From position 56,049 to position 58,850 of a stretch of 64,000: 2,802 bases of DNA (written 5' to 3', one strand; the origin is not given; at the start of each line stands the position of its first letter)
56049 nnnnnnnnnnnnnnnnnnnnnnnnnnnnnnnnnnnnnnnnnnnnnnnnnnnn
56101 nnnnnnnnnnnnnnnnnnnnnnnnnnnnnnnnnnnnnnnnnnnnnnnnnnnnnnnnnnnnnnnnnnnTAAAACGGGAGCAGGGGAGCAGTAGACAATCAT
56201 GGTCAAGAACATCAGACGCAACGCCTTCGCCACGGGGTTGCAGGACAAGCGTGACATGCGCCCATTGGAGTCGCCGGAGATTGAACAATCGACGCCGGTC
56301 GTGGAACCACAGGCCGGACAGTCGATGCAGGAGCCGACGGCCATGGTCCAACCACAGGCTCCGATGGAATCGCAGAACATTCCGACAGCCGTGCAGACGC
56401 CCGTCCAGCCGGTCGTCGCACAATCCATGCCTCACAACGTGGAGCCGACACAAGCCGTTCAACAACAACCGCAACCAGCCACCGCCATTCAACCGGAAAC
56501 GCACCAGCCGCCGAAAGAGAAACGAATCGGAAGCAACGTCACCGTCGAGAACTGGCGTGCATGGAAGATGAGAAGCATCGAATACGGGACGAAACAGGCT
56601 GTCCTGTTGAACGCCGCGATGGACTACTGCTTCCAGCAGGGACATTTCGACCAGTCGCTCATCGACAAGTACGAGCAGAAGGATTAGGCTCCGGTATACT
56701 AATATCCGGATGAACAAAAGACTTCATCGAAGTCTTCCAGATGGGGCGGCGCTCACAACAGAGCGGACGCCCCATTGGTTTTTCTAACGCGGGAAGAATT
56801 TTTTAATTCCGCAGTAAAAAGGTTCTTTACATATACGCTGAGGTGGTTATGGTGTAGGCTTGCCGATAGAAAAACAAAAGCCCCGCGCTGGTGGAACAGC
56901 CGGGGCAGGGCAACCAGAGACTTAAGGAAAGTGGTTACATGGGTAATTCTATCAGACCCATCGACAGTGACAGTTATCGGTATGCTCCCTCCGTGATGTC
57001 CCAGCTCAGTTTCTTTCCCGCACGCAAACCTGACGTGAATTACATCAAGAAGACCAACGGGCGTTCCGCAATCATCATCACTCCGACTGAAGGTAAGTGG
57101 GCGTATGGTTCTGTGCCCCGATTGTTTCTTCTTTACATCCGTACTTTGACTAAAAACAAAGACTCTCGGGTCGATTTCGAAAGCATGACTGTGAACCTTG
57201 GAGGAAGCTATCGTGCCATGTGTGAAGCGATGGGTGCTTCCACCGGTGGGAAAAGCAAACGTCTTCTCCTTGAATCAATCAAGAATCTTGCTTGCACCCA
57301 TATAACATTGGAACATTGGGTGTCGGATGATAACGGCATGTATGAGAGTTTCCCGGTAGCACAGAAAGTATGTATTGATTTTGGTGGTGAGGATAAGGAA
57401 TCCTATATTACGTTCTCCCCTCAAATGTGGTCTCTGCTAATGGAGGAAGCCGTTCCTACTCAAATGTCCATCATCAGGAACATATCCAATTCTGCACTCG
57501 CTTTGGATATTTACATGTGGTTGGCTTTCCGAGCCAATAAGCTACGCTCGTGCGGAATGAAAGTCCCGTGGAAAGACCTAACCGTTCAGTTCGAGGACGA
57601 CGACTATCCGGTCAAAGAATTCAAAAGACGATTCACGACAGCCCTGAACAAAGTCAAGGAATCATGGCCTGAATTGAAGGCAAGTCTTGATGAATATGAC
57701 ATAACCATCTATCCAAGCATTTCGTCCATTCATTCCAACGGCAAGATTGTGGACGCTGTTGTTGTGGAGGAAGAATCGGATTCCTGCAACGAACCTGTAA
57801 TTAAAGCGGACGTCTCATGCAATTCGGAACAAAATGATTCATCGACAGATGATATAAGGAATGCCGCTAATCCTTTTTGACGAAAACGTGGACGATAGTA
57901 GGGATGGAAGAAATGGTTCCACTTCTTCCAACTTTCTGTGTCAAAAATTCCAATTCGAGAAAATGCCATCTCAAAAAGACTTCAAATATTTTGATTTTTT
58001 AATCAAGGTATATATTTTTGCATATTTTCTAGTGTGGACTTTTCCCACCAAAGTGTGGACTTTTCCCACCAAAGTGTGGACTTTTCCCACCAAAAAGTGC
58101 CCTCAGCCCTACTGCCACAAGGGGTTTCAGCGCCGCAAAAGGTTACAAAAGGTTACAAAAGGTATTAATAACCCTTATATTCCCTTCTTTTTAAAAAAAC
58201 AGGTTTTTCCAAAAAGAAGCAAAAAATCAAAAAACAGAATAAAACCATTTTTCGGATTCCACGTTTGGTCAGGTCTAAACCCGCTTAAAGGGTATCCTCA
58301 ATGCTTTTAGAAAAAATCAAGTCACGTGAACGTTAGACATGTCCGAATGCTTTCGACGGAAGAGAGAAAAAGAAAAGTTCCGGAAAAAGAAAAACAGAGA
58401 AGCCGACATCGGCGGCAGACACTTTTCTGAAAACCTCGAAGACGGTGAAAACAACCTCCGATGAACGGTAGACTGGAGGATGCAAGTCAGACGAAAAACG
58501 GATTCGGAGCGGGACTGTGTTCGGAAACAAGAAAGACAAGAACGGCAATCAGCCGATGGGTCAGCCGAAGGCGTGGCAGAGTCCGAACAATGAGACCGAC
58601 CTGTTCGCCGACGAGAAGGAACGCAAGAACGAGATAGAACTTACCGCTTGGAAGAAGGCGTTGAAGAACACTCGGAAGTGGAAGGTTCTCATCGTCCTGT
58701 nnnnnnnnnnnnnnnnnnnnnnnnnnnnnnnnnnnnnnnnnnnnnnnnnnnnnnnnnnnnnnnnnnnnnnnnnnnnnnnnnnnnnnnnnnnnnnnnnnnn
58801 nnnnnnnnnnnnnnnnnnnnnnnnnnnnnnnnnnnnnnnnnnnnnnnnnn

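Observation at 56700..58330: Low-GC replication module: Rep gene plus three perfect 21-bp iterons and an A+T-rich unwinding region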

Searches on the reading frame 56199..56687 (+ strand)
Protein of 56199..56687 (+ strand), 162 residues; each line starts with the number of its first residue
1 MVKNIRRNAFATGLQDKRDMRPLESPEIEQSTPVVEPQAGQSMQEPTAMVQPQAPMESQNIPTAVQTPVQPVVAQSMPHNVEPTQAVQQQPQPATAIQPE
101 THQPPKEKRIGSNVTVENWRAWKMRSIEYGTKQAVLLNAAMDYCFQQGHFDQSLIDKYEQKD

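Call 4: search_protein_families(library=pfam, proteins=[window:56199-56687:+], max_evalue=0.1)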
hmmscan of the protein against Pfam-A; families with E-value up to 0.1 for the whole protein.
window:56199-56687:+ (162 aa): 0 families

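Call 92: search_protein_families(library=ncbifam, proteins=[window:56199-56687:+], max_evalue=0.01)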
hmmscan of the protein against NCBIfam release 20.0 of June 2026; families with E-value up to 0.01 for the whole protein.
window:56199-56687:+ (162 aa): 0 families

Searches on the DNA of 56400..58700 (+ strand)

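Call 7: search_dna_similar(query=window:56700-58500:+, collection=plasmids, mode=near)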
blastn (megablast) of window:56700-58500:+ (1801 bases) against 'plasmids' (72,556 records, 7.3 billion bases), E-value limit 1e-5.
No match.

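Call 89: search_rna_families(source=window, start=56400, end=58700, threshold=evalue, max_evalue=5)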
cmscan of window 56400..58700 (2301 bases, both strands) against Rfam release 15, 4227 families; matches with E-value up to 5: 2.
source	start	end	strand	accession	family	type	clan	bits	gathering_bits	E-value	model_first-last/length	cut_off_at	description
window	56872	56951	-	RF02399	NsiR1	Gene; sRNA;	-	18.8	39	1.4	1-60/60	no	Nitrogen stress-induced RNA 1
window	58184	58219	-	RF03955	MIR2934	Gene; miRNA;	-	18.5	100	4.7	1-113/113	no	MIR2934 microRNA precursor family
